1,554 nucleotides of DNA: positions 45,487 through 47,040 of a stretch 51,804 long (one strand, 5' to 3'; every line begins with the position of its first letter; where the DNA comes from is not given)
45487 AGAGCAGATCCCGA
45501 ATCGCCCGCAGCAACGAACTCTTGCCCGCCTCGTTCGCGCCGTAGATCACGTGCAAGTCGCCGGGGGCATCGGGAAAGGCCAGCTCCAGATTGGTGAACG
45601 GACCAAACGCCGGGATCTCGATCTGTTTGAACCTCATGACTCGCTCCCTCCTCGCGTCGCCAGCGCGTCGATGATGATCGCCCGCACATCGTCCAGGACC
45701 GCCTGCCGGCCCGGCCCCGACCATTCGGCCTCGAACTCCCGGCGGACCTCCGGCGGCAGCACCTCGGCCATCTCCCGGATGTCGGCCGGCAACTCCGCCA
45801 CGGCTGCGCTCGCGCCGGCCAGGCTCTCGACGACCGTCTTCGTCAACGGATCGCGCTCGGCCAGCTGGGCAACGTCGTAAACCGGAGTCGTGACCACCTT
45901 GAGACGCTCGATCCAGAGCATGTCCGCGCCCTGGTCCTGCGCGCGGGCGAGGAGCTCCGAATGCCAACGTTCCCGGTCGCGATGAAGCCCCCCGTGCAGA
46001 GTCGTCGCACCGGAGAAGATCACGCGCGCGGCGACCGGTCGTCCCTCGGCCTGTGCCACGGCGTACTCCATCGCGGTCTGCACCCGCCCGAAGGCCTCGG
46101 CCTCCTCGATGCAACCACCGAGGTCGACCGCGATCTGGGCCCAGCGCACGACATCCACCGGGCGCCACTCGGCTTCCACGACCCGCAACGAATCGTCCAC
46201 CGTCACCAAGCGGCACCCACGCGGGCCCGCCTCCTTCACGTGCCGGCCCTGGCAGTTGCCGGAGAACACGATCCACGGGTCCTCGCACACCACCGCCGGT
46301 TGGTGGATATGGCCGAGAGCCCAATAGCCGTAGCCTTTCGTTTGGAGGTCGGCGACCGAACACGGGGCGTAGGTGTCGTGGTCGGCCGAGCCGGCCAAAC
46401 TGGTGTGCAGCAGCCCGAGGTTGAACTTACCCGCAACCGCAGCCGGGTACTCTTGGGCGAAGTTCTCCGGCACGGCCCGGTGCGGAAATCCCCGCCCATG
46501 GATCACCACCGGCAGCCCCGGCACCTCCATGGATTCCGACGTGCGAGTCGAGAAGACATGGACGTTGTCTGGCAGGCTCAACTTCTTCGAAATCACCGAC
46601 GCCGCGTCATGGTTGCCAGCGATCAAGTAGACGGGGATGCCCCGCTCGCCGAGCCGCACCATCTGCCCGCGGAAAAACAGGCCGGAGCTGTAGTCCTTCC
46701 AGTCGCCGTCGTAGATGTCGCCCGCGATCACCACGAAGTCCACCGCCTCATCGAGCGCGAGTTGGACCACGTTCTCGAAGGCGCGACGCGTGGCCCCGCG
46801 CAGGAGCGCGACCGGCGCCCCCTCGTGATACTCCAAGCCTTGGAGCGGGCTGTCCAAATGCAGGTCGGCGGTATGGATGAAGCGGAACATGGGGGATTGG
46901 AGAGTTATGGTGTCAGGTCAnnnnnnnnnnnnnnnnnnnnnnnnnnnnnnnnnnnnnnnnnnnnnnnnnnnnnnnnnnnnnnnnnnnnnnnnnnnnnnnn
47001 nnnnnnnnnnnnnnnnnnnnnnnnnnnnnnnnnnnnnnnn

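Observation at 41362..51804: Five-gene minus-strand operon (dynamin-like / SNF2 helicase / Mre11-like nuclease / Rad50-like ATPase / HNH nuclease): candidate undescribed DNA-targeting defence or repair system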

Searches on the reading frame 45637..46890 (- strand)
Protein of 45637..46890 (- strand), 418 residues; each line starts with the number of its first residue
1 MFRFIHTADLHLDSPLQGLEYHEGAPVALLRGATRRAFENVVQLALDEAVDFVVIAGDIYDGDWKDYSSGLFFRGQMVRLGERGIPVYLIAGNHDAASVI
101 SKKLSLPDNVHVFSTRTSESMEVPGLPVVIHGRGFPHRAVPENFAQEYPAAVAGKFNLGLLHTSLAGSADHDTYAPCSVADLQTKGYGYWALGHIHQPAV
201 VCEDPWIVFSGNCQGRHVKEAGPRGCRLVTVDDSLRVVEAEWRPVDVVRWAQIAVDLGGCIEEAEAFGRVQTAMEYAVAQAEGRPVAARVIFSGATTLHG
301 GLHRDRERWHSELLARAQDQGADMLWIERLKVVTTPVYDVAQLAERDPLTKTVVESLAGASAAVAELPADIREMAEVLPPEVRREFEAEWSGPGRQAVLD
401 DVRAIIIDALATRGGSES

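Call 5: search_protein_families(library=pfam, proteins=[window:45637-46890:-], max_evalue=0.01)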
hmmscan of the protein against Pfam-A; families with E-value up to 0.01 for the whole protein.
window:45637-46890:- (418 aa): 2 families
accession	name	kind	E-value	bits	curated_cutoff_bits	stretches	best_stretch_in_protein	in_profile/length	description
PF00149.33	Metallophos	-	1.1e-13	52.5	21.5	1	2-198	1-191/191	Calcineurin-like phosphoesterase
PF12850.12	Metallophos_2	-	4.2e-06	27.3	27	1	33-220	11-142/154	Calcineurin-like phosphoesterase superfamily domain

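Call 6: search_protein_families(library=padloc, proteins=[window:45637-46890:-], max_evalue=0.01)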
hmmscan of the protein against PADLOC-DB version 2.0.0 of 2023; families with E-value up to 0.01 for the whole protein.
window:45637-46890:- (418 aa): 1 family
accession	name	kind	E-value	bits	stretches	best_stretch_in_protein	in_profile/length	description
PDLC00736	Effector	-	7.5e-05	19.8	1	2-100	3-90/561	Endonuclease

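Call 7: search_protein_families(library=ncbifam, proteins=[window:45637-46890:-], max_evalue=0.01)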
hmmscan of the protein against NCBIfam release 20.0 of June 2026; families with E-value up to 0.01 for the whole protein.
window:45637-46890:- (418 aa): 10 families
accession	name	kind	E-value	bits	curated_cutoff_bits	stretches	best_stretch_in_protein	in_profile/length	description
TIGR00619.1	sbcd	subfamily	5.2e-15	55.9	77.65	1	3-119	2-112/252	exonuclease subunit SbcD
NF041030.1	Mre11_Halo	equivalog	8.5e-12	44.9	550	1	1-260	1-245/361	DNA double-strand break repair protein Mre11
NF041029.1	Mre11_Pyroc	equivalog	2.9e-11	42.9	600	1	2-97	1-88/438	DNA double-strand break repair protein Mre11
NF008206.2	PRK10966.1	equivalog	5.5e-09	35.6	450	1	3-104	2-94/380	exonuclease subunit SbcD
NF041031.1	Mre11_Sulfo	equivalog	1.1e-07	31.5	500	1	37-197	27-191/374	DNA double-strand break repair protein Mre11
NF041753.2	sbcd_Staph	equivalog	1.1e-07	31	480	1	3-100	2-91/375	exonuclease subunit SbcD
NF041754.1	sbcd_Bac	equivalog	9.6e-07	28.3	750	1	3-111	2-104/390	exonuclease subunit SbcD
TIGR04123.1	P_estr_lig_assc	hypoth_equivalog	0.00096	18.6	150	1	8-103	27-117/207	ligase-associated DNA damage response endonuclease PdeM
TIGR00583.1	mre11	equivalog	0.0015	17.6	434.6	0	33-61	26-54/405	DNA repair protein (mre11)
TIGR03729.1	acc_ester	subfamily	0.0018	17.8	148.25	1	36-105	19-83/239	putative phosphoesterase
